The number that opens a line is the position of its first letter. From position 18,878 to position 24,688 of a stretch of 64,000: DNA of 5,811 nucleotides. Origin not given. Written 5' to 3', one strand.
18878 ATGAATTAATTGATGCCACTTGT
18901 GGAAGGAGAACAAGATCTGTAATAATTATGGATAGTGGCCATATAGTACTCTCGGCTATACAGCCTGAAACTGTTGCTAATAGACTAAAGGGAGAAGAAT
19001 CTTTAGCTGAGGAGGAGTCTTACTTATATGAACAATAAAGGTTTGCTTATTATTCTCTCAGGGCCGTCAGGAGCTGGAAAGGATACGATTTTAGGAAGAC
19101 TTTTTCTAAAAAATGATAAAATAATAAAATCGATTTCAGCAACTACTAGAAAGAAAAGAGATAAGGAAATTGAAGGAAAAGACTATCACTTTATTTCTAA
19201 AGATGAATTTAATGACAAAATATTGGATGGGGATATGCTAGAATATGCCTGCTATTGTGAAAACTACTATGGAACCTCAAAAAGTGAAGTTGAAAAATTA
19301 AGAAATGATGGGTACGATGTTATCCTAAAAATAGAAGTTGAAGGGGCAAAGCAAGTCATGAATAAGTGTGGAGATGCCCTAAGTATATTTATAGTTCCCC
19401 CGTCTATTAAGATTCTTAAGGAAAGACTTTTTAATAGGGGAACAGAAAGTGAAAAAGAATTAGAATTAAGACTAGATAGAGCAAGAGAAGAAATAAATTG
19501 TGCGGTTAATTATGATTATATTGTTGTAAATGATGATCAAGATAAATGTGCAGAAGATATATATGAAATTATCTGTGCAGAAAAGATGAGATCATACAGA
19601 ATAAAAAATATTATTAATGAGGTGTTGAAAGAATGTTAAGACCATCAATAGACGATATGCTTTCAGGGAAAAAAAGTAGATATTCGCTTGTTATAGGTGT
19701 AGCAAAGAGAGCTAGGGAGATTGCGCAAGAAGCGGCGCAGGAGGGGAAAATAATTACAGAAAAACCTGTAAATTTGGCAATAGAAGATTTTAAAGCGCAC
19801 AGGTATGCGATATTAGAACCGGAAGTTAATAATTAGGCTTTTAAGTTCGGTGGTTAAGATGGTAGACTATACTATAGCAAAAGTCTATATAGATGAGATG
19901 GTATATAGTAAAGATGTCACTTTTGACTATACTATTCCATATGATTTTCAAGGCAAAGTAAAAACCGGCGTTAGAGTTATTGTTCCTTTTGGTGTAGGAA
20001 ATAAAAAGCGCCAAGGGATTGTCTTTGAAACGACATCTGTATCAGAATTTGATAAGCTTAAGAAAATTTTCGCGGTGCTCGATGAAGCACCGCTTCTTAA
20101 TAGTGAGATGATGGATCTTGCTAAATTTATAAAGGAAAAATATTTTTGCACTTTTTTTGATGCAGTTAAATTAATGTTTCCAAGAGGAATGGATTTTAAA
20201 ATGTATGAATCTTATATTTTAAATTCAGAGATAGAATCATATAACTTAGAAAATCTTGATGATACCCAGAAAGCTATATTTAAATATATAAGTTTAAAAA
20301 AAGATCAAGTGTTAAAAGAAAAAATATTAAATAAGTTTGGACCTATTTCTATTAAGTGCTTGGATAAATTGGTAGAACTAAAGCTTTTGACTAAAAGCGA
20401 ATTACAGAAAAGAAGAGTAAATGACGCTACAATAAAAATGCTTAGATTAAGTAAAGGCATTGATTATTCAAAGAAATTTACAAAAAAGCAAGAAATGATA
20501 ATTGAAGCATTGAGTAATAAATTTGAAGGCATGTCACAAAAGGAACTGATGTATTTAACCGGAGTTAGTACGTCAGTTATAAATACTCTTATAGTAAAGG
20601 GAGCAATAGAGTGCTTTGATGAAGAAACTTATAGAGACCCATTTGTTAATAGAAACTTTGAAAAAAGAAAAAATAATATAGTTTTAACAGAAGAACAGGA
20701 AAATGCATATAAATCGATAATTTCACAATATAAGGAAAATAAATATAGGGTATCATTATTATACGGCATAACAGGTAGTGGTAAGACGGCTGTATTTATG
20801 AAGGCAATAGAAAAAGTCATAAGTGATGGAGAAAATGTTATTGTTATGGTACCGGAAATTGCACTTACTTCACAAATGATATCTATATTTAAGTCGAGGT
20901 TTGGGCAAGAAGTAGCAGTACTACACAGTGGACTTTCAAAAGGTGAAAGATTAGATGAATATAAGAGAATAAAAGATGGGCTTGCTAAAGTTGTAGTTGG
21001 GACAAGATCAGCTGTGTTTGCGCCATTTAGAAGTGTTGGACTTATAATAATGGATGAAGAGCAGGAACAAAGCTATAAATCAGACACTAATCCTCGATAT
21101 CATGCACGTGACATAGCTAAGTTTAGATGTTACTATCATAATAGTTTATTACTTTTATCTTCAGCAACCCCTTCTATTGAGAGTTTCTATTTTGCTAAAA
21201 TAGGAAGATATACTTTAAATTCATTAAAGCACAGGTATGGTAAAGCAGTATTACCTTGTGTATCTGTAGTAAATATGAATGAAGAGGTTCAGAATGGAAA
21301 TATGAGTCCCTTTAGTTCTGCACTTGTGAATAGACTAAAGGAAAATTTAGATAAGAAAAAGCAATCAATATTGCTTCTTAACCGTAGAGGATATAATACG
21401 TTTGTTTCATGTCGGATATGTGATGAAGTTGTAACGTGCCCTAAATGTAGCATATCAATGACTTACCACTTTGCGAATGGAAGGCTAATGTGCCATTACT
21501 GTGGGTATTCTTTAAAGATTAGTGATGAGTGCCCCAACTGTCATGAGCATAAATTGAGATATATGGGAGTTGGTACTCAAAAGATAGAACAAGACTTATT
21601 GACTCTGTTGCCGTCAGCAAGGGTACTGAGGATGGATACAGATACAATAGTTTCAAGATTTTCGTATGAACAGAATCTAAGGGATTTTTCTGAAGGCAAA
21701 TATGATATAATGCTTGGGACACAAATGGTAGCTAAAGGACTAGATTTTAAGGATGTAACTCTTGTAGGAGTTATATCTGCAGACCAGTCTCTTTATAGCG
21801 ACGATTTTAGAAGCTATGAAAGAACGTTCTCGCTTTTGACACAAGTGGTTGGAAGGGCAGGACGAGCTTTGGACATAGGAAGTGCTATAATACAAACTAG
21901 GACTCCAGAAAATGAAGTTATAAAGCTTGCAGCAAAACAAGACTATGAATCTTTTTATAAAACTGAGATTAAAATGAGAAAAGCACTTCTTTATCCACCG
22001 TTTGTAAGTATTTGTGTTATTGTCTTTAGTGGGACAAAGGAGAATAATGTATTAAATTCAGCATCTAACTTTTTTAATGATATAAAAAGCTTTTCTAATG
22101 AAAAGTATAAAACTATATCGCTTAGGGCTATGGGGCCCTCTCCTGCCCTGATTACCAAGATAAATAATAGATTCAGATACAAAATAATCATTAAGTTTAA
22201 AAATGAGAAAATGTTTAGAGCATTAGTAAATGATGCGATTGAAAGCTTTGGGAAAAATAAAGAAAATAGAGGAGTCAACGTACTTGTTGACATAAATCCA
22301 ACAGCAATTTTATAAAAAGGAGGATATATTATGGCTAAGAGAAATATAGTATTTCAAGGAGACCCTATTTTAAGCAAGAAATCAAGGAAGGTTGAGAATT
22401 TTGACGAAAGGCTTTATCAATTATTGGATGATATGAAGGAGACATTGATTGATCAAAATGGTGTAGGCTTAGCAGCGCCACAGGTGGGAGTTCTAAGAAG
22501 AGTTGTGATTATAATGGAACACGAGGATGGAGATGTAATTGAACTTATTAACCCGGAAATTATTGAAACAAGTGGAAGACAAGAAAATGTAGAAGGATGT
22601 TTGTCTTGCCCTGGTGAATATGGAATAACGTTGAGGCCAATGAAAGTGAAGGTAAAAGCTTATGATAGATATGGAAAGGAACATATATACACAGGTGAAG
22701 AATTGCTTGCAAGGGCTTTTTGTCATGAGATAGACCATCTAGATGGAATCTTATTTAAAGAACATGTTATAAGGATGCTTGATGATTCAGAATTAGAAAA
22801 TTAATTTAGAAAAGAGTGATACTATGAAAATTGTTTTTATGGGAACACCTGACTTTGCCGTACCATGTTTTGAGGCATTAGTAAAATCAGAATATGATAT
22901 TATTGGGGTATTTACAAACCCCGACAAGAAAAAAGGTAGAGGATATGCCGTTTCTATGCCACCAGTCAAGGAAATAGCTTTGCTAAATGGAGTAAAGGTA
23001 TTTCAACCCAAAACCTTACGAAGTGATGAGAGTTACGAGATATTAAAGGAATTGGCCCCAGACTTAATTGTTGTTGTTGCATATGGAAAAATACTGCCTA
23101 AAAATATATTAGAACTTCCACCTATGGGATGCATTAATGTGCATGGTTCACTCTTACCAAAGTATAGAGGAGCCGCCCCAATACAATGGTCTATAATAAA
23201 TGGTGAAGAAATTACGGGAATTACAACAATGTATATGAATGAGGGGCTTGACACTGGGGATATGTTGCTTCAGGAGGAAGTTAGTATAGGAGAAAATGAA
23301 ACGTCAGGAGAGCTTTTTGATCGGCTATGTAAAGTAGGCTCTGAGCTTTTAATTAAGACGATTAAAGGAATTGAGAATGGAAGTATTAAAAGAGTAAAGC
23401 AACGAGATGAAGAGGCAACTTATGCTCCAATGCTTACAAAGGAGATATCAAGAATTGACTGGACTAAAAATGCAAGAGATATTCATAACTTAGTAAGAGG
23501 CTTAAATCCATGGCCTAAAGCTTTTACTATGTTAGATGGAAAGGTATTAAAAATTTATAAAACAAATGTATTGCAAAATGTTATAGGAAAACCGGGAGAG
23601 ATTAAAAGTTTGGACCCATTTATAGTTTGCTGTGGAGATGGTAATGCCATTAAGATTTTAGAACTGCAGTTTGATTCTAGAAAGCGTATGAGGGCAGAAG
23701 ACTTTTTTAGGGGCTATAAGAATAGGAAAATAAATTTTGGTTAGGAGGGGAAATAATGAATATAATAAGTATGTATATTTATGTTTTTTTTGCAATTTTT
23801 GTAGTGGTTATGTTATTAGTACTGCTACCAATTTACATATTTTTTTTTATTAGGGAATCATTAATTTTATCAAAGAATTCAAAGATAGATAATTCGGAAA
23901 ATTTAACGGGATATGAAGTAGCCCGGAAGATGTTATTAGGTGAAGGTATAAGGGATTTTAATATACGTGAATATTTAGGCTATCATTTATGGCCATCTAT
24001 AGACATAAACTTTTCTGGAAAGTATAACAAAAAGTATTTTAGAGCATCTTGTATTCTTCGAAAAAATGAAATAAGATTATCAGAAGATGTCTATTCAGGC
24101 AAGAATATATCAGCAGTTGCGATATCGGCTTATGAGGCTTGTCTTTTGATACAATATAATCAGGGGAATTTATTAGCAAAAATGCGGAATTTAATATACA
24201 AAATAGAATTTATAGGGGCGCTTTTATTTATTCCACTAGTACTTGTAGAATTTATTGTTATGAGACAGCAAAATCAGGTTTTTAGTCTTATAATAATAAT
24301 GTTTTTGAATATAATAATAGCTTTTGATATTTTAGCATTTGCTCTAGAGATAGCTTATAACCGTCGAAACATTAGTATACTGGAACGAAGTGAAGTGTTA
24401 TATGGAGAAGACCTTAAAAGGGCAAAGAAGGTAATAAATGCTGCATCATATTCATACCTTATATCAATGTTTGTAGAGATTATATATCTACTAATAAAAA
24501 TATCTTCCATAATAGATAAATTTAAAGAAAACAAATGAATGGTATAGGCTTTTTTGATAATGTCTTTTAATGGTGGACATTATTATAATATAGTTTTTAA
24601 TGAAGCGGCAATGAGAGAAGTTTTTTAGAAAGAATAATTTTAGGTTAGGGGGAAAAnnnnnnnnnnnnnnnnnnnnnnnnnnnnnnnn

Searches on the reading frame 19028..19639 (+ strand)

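Call 4: search_protein_families(library=pfam, proteins=[window:19028-19639:+], max_evalue=0.01)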
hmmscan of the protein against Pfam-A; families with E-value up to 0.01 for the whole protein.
window:19028-19639:+ (203 aa): 2 families
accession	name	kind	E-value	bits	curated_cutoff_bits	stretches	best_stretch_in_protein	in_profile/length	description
PF00625.27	Guanylate_kin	-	2.7e-47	161.2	25.2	1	7-184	4-181/182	Guanylate kinase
PF13671.12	AAA_33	-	0.0066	17.2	27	0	7-42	1-43/143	AAA domain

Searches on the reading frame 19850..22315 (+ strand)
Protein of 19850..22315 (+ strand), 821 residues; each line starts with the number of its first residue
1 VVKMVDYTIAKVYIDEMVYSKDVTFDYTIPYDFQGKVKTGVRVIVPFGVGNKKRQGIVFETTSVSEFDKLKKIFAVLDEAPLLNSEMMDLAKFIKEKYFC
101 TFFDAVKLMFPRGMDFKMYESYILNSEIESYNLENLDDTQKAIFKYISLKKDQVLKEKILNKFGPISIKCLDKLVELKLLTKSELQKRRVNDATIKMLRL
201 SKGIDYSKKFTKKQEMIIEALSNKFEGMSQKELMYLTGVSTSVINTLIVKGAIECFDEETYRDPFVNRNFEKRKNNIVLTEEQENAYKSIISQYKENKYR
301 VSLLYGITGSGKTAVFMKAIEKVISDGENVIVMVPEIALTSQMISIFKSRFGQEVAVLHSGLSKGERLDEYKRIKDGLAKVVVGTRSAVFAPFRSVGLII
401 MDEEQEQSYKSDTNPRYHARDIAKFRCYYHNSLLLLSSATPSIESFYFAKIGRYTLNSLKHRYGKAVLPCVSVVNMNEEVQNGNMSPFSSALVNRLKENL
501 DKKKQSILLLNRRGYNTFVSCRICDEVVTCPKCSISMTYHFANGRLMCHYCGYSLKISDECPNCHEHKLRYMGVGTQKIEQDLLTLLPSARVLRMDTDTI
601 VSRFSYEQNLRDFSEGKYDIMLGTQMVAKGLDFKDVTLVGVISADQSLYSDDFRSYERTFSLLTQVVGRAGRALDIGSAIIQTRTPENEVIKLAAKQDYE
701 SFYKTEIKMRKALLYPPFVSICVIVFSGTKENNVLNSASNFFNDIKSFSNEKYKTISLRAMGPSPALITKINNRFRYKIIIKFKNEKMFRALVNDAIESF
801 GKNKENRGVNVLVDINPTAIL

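Call 5: search_protein_families(library=pfam, proteins=[window:19850-22315:+], max_evalue=0.01)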
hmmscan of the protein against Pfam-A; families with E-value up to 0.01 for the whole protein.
window:19850-22315:+ (821 aa): 13 families
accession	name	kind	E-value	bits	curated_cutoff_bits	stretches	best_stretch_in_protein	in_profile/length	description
PF17764.6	PriA_3primeBD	-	2e-21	76.1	22.7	1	22-111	9-96/96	3'DNA-binding domain (3'BD)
PF18074.6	PriA_C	-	4.2e-19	69.6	26.9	1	717-817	1-95/95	Primosomal protein N C-terminal domain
PF00270.35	DEAD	-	9.6e-18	64.9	26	1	282-442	3-161/167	DEAD/DEAH box helicase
PF00271.37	Helicase_C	-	2.3e-15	57.2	23.5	2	606-673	54-109/110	Helicase conserved C-terminal domain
PF04851.21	ResIII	-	4.7e-15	56.3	22.5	1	277-441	2-162/164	Type III restriction enzyme, res subunit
PF18319.7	Zn_ribbon_PriA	-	1.1e-10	41.7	26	1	530-554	1-25/27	PriA DNA helicase Cys-rich region (CRR) domain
PF05970.20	PIF1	-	6.3e-05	23.1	25.9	1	279-333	2-56/223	PIF1-like helicase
PF25199.1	nSTAND_NTPase5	-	0.00023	21.5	34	1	282-354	24-97/145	Novel STAND NTPase 5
PF07191.17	Zn_ribbon_6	-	0.00084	19.7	25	1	529-567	2-38/67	Double zinc ribbon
PF01637.24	ATPase_2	-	0.0012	19.1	33.2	1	285-333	6-54/225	ATPase domain predominantly from Archaea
PF13604.12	AAA_30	-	0.0027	17.9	27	1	279-362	2-77/191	AAA domain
PF22590.2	Cas3-like_C_2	-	0.0038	17.9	27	0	327-380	2-57/106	CRISPR-associated nuclease/helicase Cas3, C-terminal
PF12340.13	DUF3638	-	0.0039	17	31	1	275-355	19-96/225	Protein of unknown function (DUF3638)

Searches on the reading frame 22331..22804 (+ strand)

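Call 21: search_protein_families(library=pfam, proteins=[window:22331-22804:+], max_evalue=1)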
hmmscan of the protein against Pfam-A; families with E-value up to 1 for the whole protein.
window:22331-22804:+ (157 aa): 1 family
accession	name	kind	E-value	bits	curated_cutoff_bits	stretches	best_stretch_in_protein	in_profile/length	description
PF01327.26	Pep_deformylase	-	4.2e-44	150.3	22.8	1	4-147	2-151/156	Polypeptide deformylase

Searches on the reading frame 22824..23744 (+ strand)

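Call 21: search_protein_families(library=pfam, proteins=[window:22824-23744:+], max_evalue=1)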
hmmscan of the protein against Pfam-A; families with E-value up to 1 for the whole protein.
window:22824-23744:+ (306 aa): 2 families
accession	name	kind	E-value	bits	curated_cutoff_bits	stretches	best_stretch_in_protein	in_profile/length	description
PF00551.24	Formyl_trans_N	-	1.6e-48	165.3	26.1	1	1-180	1-181/181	Formyl transferase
PF02911.23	Formyl_trans_C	-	5.7e-27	94.3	21.1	1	204-298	2-99/100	Formyl transferase, C-terminal domain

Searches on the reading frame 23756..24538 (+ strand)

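Call 21: search_protein_families(library=pfam, proteins=[window:23756-24538:+], max_evalue=1)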
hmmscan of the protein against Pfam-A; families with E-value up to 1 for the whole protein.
window:23756-24538:+ (260 aa): 1 family
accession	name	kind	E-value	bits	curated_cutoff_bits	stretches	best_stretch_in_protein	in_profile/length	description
PF04298.18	Zn_peptidase_2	-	4.1e-31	108.6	27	2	102-247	69-212/218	Putative neutral zinc metallopeptidase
